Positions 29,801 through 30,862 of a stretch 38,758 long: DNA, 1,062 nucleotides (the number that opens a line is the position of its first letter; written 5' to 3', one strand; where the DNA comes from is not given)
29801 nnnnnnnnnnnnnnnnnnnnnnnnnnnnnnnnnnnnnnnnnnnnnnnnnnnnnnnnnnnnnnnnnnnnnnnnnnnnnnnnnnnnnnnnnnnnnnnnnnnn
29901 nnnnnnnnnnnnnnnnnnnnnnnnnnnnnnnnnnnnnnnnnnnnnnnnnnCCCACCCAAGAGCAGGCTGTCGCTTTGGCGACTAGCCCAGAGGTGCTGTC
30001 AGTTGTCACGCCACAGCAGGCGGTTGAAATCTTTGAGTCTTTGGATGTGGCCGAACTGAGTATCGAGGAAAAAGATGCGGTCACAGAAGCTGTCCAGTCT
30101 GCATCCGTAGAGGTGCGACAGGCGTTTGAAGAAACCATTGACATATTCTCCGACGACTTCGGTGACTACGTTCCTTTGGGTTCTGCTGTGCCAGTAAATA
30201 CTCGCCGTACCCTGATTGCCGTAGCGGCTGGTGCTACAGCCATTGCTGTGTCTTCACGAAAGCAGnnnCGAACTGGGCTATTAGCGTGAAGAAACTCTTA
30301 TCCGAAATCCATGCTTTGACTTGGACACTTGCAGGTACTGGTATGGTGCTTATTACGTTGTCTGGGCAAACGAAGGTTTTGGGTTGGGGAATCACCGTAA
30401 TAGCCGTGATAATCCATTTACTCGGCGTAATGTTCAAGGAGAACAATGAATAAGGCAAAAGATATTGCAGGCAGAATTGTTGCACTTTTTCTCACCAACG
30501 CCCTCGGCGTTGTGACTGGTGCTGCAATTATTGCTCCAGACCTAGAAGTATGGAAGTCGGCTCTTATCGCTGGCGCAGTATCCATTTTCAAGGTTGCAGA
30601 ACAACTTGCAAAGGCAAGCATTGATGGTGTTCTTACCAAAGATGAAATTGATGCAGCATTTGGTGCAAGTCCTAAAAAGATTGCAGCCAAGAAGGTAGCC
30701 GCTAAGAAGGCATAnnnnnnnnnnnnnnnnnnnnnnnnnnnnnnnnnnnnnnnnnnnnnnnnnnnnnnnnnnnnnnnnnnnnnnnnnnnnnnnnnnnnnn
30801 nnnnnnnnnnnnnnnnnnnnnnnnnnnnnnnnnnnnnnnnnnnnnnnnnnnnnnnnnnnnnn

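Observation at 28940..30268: Late-arm gene for a signal-peptide protein with a mucin-like Thr/Ser stalk, acidic EETTTT repeats and a C-terminal membrane anchor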

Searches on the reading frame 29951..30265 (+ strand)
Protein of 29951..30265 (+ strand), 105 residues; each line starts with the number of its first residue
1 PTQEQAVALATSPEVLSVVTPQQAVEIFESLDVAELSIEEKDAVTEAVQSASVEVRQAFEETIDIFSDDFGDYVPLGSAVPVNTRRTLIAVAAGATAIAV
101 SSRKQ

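Call 33: find_related_loci(query=A2, collection=viral_contigs, flank=6000)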
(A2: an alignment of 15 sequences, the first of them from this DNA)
Query A2 (105 aa) in viral_contigs; peptide patterns used: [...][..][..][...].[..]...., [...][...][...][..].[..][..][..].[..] (x = any residue, [..] = any of these).
599 stretches matched a pattern (row limit reached: there are more); 549 encode a relative of the query (tblastn E <= 1e-3); the best 80 are kept; 80 distinct loci.
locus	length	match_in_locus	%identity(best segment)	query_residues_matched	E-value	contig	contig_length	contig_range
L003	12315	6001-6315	90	1-105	4e-57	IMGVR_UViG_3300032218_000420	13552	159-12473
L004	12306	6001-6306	91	1-102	8e-56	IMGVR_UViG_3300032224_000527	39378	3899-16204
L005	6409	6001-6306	90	1-102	4e-55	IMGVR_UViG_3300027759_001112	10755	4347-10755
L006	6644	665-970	90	1-102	4e-55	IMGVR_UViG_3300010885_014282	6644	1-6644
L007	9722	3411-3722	93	1-104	7e-50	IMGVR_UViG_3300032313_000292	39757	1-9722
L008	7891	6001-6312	90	1-104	7e-50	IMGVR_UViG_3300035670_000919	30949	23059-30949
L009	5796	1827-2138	92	1-104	2e-49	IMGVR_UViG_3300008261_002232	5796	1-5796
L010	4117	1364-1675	92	1-104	3e-49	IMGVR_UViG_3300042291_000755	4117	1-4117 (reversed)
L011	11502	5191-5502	90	1-104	1e-48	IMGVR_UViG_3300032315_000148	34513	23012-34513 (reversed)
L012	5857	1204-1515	91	1-104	7e-49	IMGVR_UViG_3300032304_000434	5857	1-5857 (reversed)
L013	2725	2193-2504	91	1-104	7e-49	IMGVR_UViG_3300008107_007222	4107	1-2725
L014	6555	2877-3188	91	1-104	1e-48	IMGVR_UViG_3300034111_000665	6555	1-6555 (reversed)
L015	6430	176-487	92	1-104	9e-49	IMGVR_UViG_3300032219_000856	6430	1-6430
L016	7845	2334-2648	84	1-105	6e-48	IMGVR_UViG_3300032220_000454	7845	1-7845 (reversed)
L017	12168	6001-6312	90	1-104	4e-48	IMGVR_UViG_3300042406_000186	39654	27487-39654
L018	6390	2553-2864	91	1-104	4e-48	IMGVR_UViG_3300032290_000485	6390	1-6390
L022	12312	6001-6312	91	1-104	8e-48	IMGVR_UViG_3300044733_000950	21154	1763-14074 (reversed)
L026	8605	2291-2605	59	1-105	9e-35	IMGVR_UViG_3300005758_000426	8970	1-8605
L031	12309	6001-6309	60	1-103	6e-34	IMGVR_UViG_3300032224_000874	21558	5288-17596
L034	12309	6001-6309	60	1-103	3e-33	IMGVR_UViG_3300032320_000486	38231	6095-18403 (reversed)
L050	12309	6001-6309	57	1-103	2e-32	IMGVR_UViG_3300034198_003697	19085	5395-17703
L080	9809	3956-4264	62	2-104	2e-31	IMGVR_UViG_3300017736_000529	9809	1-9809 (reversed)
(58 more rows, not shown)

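Call 36: find_related_loci(query=A2, collection=genome_contigs, flank=8000)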
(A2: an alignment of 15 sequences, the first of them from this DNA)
Query A2 (105 aa) in genome_contigs; peptide patterns used: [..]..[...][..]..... (x = any residue, [..] = any of these).
8 stretches matched a pattern, but none encodes a relative of the query by tblastn (E <= 1e-3).

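Call 37: search_protein_families(library=pfam, proteins=[L080:2855-4270:+, L018:1479-2867:+, L026:1271-2611:+], max_evalue=0.05)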
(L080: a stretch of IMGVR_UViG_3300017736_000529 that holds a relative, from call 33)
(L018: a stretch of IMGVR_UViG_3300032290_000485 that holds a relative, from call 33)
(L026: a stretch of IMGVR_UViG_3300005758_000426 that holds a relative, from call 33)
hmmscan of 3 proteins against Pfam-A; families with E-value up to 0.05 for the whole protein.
L080:2855-4270:+ (472 aa): 1 family
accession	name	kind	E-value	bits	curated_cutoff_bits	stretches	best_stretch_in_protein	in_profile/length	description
PF07691.17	PA14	-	0.0013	19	24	1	62-131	29-101/147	PA14 domain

L018:1479-2867:+ (463 aa): 1 family
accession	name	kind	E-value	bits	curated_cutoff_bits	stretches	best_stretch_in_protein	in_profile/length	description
PF07691.17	PA14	-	4.9e-07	30.1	24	1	57-161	28-141/147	PA14 domain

L026:1271-2611:+ (447 aa): 0 families

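Call 93: search_protein_families(library=phrogs, proteins=[L034:6730-7272:+, L034:7277-7492:+], max_evalue=0.001)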
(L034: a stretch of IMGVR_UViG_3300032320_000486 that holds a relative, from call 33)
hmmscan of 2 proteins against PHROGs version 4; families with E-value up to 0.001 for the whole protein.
L034:6730-7272:+ (181 aa): 1 family
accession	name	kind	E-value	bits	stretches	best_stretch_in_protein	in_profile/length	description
phrog_16823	-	tail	3.9e-25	88.5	1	11-178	916-1053/1948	tail length tape measure protein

L034:7277-7492:+ (72 aa): 1 family
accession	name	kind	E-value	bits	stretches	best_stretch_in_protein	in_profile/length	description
phrog_32850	-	unknown function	6.9e-20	72.4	1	1-71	1-71/73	-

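Call 98: search_protein_families(library=pfam, proteins=[L031:4371-4913:+, L080:2230-2862:+, L034:6730-7272:+, L017:3714-4634:+, L022:3322-4599:+, L017:4637-4987:+, L034:2820-3434:+, L031:2711-4012:+], max_evalue=0.01)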
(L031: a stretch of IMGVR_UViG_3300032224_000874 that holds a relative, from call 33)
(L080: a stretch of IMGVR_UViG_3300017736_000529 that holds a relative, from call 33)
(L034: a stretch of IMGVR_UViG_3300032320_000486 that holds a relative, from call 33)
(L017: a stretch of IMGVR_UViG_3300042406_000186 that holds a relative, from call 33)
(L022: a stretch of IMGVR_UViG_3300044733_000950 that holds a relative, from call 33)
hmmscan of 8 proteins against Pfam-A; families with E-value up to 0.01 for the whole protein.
L031:4371-4913:+ (181 aa): 2 families
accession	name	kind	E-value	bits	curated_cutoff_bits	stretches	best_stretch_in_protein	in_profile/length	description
PF00685.33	Sulfotransfer_1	-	1.7e-06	28.1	22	1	41-129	88-188/255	Sulfotransferase domain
PF13469.12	Sulfotransfer_3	-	7.1e-05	23.6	27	1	43-118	124-212/216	Sulfotransferase family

L080:2230-2862:+ (211 aa): 2 families
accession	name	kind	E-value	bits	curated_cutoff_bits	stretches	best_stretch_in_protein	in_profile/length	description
PF13469.12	Sulfotransfer_3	-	2.1e-10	41.7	27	1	77-173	114-213/216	Sulfotransferase family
PF00685.33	Sulfotransfer_1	-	8.7e-07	29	22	1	85-181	87-190/255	Sulfotransferase domain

L034:6730-7272:+ (181 aa): 1 family
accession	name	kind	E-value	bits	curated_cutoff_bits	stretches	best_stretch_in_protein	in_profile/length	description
PF02557.22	VanY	-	2e-12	47.5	25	1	38-179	3-132/132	D-alanyl-D-alanine carboxypeptidase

L017:3714-4634:+ (307 aa): 1 family
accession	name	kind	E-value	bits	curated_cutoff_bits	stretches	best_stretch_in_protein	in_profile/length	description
PF21722.4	Gly_rich_2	-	9e-09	36.1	24.3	1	41-272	12-225/226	Glycine-rich domain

L022:3322-4599:+ (426 aa): 0 families

L017:4637-4987:+ (117 aa): 0 families

L034:2820-3434:+ (205 aa): 0 families

L031:2711-4012:+ (434 aa): 4 families
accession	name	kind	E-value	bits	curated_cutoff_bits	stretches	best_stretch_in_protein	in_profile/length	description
PF00041.27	fn3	-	1.3e-16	61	25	2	114-185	8-79/84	Fibronectin type III domain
PF21722.4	Gly_rich_2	-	6.9e-12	46.3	24.3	1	219-432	3-226/226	Glycine-rich domain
PF25059.1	FN3_DSCAM-DSCAML_C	-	1.2e-05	26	39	0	51-102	30-79/89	DSCAM/DSCAML C-terminal Fn3-like domain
PF24489.1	Ig_J_second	-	0.0023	18.4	27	0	159-181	60-84/105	Tip attachment protein J second Ig-like domain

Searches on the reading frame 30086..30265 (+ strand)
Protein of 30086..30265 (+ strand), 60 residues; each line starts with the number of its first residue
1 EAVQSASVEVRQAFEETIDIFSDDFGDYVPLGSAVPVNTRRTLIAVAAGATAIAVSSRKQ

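Call 12: search_protein_families(library=ncbifam, proteins=[window:30086-30265:+], max_evalue=10)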
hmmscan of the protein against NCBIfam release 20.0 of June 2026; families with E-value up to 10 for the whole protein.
seq(60 aa): 0 families
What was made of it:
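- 30170..30265 (+): Invariant juxtamembrane motif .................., a short Ala/Gly-rich hydrophobic helix and a basic tail, aa 411-442. No sorting-signal model hit (call 12).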

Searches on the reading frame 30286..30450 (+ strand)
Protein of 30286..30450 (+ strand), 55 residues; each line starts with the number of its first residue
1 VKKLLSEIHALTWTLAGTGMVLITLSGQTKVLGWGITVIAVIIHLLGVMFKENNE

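Call 5: search_protein_families(library=pfam, proteins=[window:30286-30450:+], max_evalue=1)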
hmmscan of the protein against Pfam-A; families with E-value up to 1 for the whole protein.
window:30286-30450:+ (55 aa): 1 family
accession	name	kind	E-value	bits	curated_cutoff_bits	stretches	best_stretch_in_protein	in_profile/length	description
PF10225.14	NEMP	-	0.039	14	28.7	1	9-46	128-165/249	NEMP family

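Call 6: search_protein_families(library=phrogs, proteins=[window:30286-30450:+], max_evalue=0.1)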
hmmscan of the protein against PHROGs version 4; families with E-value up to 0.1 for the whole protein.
window:30286-30450:+ (55 aa): 2 families
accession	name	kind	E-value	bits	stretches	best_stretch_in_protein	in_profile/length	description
phrog_29041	-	unknown function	2.3e-10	41.1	1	1-44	1-44/55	-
phrog_20728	-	unknown function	0.024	16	1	6-51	45-88/108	-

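Call 12: search_protein_families(library=ncbifam, proteins=[window:30286-30450:+], max_evalue=10)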
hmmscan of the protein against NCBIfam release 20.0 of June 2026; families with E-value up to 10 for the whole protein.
window:30286-30450:+ (55 aa): 0 families

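Call 43: search_protein_families(library=padloc, proteins=[window:30286-30450:+], max_evalue=0.1)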
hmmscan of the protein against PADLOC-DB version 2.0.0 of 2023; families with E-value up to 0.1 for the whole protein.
window:30286-30450:+ (55 aa): 0 families

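Call 49: search_dna_similar(query=window:30286-30450:+, collection=phages, mode=protein, max_evalue=1, max_rows=30)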
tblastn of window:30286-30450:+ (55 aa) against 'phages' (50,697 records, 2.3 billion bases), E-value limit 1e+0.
Records with a match: 1; places in all: 1; records where one place covers at least 80% of the query: 1.
Best place of each record, by identity: <60% 1.
By first word of the organism name: Actinomycetia 1.
By host as written in the record: Actinomycetia bacterium 1.
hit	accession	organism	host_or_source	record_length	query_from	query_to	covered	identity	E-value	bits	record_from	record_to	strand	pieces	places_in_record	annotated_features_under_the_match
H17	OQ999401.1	Actinomycetia phage DSL-LC01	Actinomycetia bacterium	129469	1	53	96%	35.8%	3e-4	41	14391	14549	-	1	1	hypothetical protein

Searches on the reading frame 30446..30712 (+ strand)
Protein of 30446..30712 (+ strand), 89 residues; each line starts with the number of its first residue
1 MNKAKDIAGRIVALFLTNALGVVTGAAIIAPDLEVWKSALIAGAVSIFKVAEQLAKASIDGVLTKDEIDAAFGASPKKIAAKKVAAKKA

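Call 5: search_protein_families(library=pfam, proteins=[window:30446-30712:+], max_evalue=1)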
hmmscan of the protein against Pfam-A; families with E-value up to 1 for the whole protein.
window:30446-30712:+ (89 aa): 1 family
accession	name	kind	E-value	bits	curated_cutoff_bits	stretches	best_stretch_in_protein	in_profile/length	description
PF18081.7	FANC_SAP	-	0.0071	17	23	1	61-83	9-31/51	Fanconi anemia-associated nuclease SAP domain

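Call 6: search_protein_families(library=phrogs, proteins=[window:30446-30712:+], max_evalue=0.1)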
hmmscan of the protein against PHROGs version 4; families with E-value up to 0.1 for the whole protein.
window:30446-30712:+ (89 aa): 1 family
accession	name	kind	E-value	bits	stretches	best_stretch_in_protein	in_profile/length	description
phrog_26427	-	DNA, RNA and nucleotide metabolism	1.1e-25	90.4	1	1-78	1-76/82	nuclease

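Call 12: search_protein_families(library=ncbifam, proteins=[window:30446-30712:+], max_evalue=10)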
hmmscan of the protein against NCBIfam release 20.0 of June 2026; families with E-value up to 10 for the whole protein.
window:30446-30712:+ (89 aa): 0 families

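Call 43: search_protein_families(library=padloc, proteins=[window:30446-30712:+], max_evalue=0.1)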
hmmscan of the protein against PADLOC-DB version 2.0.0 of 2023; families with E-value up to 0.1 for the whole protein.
window:30446-30712:+ (89 aa): 0 families

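Call 48: search_dna_similar(query=window:30446-30712:+, collection=phages, mode=protein, max_evalue=0.01, max_rows=40)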
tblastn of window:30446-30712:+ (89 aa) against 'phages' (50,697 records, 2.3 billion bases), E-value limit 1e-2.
No match.
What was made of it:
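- Tried and rejected: The same search with hol89 found nothing, and with tm2 only DSL-LC01 (calls 48, 49).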

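Call 52: search_protein_families(library=pfam, alignment_id=A3, max_evalue=5)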
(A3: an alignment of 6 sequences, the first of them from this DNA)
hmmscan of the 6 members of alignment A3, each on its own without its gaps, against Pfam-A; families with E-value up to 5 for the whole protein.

A. member 1, seq(89 aa): 1 family
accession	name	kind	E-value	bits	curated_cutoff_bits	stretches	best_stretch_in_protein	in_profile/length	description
PF18081.7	FANC_SAP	-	0.0071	17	23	1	61-83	9-31/51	Fanconi anemia-associated nuclease SAP domain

B. families by the number of members that match (of 6 scanned): 6 families
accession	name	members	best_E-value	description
PF18081.7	FANC_SAP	2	0.0071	Fanconi anemia-associated nuclease SAP domain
PF08100.18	Dimerisation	1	0.086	O-methyltransferase dimerisation domain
PF15015.11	NYD-SP12_N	1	0.11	Spermatogenesis-associated, N-terminal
PF22510.1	FlhF_N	1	0.12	Flagellar biosynthesis protein FlhF, N domain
PF12920.12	TcdA_TcdB_pore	1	0.3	TcdA/TcdB pore forming domain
PF11995.13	DUF3490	1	0.31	Domain of unknown function (DUF3490)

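Call 53: search_protein_families(library=phrogs, alignment_id=A3, max_evalue=0.01)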
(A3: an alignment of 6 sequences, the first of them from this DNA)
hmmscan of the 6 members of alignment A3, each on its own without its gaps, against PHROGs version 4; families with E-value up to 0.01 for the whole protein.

A. member 1, seq(89 aa): 1 family
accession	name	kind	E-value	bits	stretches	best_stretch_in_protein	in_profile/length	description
phrog_26427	-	DNA, RNA and nucleotide metabolism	1.1e-25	90.4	1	1-78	1-76/82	nuclease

B. families by the number of members that match (of 6 scanned): 2 families
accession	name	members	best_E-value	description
phrog_26427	-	6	7.7e-41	nuclease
phrog_443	-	2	1.5e-05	holin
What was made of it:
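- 30446..30715 (+): hol89: 89-aa holin-like protein. Its start overlaps the end of tm2, and its stop overlaps the TerL start. phrog_26427 for all members, and phrog_443 'holin' for 2 of 6 members at E=1.5e-5 (calls 6, 53).
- On Holins: Its neighbours tm2 and hol89 fit the size and TM criteria. hol89 hits phrog_443 'holin' weakly (calls 6, 53).
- Its main PHROG is labelled 'nuclease' (call 53).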
